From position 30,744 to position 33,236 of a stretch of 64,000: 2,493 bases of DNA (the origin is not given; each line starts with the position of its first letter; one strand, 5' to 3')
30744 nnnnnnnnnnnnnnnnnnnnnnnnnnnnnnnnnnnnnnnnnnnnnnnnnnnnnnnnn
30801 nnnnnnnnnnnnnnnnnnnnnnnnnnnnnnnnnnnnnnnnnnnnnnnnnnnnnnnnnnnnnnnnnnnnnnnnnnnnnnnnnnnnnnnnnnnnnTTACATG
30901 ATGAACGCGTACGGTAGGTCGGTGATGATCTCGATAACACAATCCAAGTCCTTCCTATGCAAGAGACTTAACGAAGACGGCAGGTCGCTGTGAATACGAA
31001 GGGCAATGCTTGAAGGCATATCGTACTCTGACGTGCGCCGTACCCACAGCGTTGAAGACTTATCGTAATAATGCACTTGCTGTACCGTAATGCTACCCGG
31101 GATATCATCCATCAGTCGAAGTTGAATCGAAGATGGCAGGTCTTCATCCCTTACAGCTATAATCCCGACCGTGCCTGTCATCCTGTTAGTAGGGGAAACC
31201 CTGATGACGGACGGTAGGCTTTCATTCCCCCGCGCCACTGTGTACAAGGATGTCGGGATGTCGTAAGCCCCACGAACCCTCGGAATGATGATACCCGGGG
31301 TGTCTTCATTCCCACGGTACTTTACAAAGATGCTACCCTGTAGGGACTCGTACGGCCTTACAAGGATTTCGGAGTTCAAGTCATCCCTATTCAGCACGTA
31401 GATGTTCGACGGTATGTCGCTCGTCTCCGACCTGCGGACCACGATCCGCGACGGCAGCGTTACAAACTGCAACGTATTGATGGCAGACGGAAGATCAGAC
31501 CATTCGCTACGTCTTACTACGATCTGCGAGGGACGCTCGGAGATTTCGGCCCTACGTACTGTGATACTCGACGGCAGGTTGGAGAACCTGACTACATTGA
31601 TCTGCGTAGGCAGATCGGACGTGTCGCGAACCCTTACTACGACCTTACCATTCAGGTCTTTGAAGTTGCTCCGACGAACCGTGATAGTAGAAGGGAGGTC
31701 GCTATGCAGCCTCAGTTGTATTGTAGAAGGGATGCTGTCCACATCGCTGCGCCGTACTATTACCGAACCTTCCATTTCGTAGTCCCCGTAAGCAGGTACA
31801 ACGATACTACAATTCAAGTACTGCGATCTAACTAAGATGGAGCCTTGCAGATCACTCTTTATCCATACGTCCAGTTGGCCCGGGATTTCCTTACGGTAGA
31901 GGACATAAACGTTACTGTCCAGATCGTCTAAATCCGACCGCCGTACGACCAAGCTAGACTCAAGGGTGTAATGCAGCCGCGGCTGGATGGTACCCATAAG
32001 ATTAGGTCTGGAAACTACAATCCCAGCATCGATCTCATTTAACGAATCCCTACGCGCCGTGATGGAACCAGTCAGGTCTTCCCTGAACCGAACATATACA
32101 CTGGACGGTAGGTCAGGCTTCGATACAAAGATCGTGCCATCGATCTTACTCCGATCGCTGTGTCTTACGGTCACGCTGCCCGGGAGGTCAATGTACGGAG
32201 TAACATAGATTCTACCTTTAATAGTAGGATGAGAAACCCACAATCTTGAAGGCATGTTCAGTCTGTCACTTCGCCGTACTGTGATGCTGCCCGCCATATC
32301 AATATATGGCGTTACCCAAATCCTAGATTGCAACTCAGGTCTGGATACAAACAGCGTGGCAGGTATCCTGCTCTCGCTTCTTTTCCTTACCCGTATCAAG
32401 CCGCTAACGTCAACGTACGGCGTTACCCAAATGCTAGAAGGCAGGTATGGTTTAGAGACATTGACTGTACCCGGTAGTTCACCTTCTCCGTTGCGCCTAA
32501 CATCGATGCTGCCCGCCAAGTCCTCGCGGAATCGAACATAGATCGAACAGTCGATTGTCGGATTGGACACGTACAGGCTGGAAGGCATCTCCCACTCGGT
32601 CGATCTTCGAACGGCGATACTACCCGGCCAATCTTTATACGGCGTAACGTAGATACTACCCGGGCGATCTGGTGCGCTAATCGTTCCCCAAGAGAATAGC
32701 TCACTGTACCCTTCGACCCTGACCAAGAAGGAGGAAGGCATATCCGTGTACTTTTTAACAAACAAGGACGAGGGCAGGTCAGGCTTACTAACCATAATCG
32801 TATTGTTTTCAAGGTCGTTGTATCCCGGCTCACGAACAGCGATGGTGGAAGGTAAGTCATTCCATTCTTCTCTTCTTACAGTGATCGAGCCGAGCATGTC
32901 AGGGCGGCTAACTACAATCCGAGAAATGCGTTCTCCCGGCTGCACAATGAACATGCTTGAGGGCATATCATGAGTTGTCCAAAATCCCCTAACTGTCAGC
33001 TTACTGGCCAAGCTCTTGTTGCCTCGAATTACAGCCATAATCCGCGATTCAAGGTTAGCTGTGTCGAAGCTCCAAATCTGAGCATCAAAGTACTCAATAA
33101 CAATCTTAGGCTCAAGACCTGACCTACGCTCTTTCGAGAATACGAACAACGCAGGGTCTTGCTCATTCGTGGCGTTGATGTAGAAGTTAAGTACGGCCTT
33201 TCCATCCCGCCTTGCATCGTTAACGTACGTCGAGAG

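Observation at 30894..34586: Terminal 1230-aa protein built from about 60 tandem 11-residue repeats (D-L/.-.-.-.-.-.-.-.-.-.): candidate beta-solenoid, plus a second N-terminal repeat class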

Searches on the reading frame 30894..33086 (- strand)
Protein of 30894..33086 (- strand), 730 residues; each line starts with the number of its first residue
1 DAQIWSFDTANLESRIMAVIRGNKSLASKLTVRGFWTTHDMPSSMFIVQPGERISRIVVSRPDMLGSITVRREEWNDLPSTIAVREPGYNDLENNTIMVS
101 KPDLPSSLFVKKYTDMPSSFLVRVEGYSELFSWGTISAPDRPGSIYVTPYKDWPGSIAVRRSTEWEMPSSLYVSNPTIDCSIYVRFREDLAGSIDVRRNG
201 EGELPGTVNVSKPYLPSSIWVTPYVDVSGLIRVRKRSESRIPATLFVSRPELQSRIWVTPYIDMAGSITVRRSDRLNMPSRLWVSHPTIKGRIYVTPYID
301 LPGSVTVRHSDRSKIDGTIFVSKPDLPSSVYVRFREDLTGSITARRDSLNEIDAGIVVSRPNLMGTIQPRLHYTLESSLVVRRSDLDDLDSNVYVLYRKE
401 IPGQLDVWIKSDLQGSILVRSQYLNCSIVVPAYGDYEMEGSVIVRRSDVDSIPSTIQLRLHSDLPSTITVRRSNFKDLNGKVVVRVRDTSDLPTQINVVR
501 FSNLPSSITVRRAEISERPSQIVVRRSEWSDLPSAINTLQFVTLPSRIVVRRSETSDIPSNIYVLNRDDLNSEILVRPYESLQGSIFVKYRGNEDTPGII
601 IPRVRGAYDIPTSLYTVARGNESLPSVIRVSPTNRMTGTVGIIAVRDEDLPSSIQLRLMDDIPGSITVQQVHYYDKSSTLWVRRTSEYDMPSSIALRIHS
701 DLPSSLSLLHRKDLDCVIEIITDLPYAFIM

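Call 26: search_protein_representatives(protein=window:30894-33086:-)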
Query: 730 residues. Proteins with E-value up to 0.001 (for the whole library): 283; up to 1e-10: 161; up to 1e-30: 47. The best 150 are listed.
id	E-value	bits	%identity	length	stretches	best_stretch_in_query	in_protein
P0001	0.0e+00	1615.9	95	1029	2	1-730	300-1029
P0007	1.6e-210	717.2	36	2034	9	1-311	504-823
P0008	4.6e-205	699.1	33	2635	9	6-643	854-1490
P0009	4.3e-187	639.7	36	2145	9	2-329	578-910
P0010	1.3e-184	631.5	38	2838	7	1-240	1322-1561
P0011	3.4e-184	630.1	34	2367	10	7-512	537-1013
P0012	1.1e-181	621.8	34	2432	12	5-284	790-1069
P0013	2.1e-164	564.7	34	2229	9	1-472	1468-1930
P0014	7.8e-157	539.7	34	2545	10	1-250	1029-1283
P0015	7.7e-146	503.4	36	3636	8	2-276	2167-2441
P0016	6.1e-131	454.1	32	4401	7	8-294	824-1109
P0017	6.8e-124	430.8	28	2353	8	170-697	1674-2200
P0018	3.2e-117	408.7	32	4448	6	6-250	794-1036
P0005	3.0e-108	379.1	33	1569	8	6-252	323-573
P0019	4.9e-107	375.1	33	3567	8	6-180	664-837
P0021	2.9e-57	210.6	33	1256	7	530-709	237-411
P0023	5.3e-51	189.9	31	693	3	244-485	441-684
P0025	1.1e-49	185.6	37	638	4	128-346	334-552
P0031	4.5e-42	160.4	33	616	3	2-247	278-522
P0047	1.8e-32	128.7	33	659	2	523-730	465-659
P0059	1.5e-28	115.6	31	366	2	156-446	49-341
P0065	2.3e-25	105.1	28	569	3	4-247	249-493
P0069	4.4e-24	100.9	28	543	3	3-208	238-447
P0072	5.8e-23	97.2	35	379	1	190-474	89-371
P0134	1.5e-13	66.1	30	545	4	136-246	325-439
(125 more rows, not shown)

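Call 29: search_protein_families(library=pfam, proteins=[P0016, P0023, P0025, P0031, P0059, P0072, P0021, P0047], max_evalue=0.001)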
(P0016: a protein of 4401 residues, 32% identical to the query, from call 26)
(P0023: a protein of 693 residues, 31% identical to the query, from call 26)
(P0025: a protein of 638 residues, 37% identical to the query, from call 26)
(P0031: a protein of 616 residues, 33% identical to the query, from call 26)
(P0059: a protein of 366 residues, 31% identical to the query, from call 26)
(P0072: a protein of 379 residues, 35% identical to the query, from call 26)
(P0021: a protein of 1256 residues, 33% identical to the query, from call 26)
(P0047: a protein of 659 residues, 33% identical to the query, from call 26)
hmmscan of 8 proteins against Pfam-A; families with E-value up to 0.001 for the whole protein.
P0016 (4401 aa): 2 families
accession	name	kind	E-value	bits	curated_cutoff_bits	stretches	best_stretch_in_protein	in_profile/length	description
PF24517.2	CBM96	-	1.2e-47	162.2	26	2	650-810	4-159/164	Carbohydrate-binding module family 96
PF22842.2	Pel9A-like_beta_helix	-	1.5e-05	24.6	25.2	1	14-111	7-108/370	Pel9A-like, right handed beta helix region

P0023 (693 aa): 3 families
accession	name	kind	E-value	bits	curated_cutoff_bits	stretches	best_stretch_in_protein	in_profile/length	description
PF24517.2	CBM96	-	3.2e-24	86.1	26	1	152-308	6-162/164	Carbohydrate-binding module family 96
PF06848.17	Disaggr_repeat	-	2.1e-09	37.7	33.9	1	230-302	98-170/179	Disaggregatase related repeat domain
PF00688.24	TGFb_propeptide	-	2.6e-05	24.4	25.8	1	187-287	107-212/242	TGF-beta propeptide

P0025 (638 aa): 3 families
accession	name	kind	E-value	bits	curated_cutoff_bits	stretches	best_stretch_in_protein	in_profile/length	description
PF24517.2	CBM96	-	5.3e-31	108.1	26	1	150-312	3-164/164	Carbohydrate-binding module family 96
PF06848.17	Disaggr_repeat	-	1.4e-07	31.8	33.9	0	159-241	3-86/179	Disaggregatase related repeat domain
PF00688.24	TGFb_propeptide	-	0.001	19.3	25.8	0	182-288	101-212/242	TGF-beta propeptide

P0031 (616 aa): 3 families
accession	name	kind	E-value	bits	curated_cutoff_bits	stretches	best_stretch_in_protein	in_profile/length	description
PF24517.2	CBM96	-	7.8e-24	84.8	26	1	113-274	4-163/164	Carbohydrate-binding module family 96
PF06848.17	Disaggr_repeat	-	2e-05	24.8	33.9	0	224-253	129-158/179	Disaggregatase related repeat domain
PF00688.24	TGFb_propeptide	-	0.00037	20.7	25.8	1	152-271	112-239/242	TGF-beta propeptide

P0059 (366 aa): 0 families

P0072 (379 aa): 0 families

P0021 (1256 aa): 4 families
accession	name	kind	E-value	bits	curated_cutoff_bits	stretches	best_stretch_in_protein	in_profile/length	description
PF24517.2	CBM96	-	3.6e-23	82.6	26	1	583-749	4-163/164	Carbohydrate-binding module family 96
PF13385.13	Laminin_G_3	-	1.6e-15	58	27.6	1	70-223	2-151/151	Concanavalin A-like lectin/glucanases superfamily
PF06346.17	Drf_FH1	-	1.3e-06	28.8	40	0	289-368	27-104/157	Formin Homology Region 1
PF06848.17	Disaggr_repeat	-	0.00079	19.6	33.9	0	695-738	126-167/179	Disaggregatase related repeat domain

P0047 (659 aa): 1 family
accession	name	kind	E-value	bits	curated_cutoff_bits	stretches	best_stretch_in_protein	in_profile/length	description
PF24517.2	CBM96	-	2.5e-25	89.6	26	1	101-256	4-163/164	Carbohydrate-binding module family 96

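Call 51: list_cluster_members(proteins=[P0025, P0031, P0069, P0023, P0007, P0010, P0021, P0065, P0134, P0002])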
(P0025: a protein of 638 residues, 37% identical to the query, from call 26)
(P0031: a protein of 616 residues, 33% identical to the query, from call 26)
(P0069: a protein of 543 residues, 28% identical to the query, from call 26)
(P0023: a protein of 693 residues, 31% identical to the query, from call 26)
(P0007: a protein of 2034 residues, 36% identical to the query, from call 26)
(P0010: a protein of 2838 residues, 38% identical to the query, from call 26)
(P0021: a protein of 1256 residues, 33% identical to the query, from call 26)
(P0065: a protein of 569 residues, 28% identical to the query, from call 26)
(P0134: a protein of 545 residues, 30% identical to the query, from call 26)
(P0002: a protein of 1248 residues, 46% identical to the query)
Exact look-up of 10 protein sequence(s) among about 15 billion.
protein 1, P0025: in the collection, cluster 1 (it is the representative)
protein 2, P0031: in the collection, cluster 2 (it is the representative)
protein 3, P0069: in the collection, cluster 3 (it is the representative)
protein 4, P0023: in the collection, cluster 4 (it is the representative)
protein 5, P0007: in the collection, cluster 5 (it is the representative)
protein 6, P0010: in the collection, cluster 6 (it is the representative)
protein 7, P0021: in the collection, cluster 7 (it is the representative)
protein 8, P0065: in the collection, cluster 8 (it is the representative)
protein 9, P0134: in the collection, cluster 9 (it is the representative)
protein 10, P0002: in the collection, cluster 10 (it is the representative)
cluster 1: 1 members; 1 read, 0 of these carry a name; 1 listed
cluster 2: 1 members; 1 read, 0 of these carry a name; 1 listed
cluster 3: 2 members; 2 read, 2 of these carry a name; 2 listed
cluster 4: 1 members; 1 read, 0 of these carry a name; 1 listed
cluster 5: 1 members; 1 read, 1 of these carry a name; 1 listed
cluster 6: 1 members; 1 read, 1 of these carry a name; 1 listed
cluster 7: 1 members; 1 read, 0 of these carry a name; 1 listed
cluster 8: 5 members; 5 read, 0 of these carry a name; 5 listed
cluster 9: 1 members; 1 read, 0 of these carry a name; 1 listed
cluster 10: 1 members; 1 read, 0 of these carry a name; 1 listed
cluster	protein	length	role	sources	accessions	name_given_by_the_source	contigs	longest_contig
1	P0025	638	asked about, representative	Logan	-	-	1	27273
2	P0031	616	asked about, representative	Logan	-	-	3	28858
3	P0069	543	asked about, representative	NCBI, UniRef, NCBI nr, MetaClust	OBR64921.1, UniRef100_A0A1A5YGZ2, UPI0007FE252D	hypothetical protein A7K91_04900 [Paenibacillus oryzae] | Carbohydrate-binding module family 96 domain-containing protein n=2 Tax=Paenibacillus ... | status=active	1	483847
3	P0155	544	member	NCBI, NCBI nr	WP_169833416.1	DNRLRE domain-containing protein [Paenibacillus oryzae]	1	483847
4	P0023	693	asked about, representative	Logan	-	-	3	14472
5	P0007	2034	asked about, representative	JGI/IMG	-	hypothetical protein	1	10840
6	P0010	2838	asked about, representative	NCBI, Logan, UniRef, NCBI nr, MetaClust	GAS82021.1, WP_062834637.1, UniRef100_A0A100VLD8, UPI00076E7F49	DNRLRE domain-containing protein [Paenibacillus amylolyticus] | receptor protein-tyrosine kinase n=1 Tax=Paenibacillus amylolyticus TaxID=1451 ... | status=active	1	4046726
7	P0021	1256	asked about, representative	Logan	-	-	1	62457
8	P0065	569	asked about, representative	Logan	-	-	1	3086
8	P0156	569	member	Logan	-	-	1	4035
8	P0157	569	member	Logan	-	-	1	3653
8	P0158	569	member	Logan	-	-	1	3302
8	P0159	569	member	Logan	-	-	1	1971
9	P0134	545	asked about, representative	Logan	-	-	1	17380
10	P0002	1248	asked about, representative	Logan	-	-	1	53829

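Call 71: find_encoding_contigs(protein=P0069, flank=10000, max_places=1)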
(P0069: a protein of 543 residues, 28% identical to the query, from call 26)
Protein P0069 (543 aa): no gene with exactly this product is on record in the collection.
